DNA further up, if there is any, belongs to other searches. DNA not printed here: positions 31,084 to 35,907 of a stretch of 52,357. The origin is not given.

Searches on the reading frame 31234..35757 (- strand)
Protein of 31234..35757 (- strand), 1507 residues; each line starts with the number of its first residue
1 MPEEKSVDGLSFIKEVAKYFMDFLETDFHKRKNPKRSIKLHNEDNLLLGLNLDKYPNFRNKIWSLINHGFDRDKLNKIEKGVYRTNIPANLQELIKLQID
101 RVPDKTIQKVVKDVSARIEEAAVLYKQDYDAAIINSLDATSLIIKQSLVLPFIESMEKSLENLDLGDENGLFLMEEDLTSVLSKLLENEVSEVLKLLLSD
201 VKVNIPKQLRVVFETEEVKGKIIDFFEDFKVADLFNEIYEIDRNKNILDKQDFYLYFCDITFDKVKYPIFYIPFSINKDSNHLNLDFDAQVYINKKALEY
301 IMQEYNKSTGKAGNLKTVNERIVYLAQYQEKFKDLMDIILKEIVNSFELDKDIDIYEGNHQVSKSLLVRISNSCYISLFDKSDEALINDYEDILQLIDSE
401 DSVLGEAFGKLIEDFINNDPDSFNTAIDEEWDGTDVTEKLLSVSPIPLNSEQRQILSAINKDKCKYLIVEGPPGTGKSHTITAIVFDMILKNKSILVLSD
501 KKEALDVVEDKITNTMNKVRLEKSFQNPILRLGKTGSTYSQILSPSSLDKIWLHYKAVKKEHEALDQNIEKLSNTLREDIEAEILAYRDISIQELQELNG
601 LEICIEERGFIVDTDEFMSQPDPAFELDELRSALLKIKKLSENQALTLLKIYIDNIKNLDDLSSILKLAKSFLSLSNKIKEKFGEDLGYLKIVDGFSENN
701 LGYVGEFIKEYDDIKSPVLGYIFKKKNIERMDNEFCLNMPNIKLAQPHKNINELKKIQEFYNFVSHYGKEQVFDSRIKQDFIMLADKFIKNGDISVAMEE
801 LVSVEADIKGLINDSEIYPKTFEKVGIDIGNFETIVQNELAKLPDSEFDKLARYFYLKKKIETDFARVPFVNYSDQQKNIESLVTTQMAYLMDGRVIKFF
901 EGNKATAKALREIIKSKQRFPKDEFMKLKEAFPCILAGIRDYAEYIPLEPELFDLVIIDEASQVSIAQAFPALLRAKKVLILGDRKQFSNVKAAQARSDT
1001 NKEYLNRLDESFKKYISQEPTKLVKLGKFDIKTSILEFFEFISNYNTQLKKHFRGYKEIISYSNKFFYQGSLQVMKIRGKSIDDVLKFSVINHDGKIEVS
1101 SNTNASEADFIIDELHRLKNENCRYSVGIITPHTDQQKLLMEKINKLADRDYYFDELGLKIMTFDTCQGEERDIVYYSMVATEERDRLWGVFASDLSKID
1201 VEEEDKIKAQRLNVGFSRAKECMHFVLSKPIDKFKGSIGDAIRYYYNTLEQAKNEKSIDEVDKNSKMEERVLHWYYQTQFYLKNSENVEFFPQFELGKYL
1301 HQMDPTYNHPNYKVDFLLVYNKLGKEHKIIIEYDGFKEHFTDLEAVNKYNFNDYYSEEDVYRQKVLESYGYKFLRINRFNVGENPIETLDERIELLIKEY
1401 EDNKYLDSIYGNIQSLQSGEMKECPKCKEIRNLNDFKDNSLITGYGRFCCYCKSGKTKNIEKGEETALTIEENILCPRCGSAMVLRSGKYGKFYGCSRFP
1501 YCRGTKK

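Call 64: search_protein_families(library=pfam, proteins=[window:31234-35757:-], max_evalue=0.0001)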
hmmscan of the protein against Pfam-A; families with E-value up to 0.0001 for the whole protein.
window:31234-35757:- (1507 aa): 7 families
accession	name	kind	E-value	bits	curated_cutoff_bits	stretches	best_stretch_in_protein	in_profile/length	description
PF13087.12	AAA_12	-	4.4e-19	69.3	27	1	1044-1226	15-191/195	AAA domain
PF13086.12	AAA_11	-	1.7e-18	67.8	27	2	448-583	2-140/257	AAA domain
PF13604.12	AAA_30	-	2.2e-12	47.6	27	1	448-512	2-66/191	AAA domain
PF01396.24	Zn_ribbon_Top1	-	8.1e-12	45.2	32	1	1475-1506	3-34/39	Topoisomerase DNA binding C4 zinc finger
PF13245.12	AAA_19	-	1.6e-07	32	25.1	0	462-515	9-64/134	AAA domain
PF04851.21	ResIII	-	4.1e-06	27.3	22.5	0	447-520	3-81/164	Type III restriction enzyme, res subunit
PF09848.15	SLFN-g3_helicase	-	3.2e-05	23.8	24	0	466-528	3-66/354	Schlafen group 3, DNA/RNA helicase domain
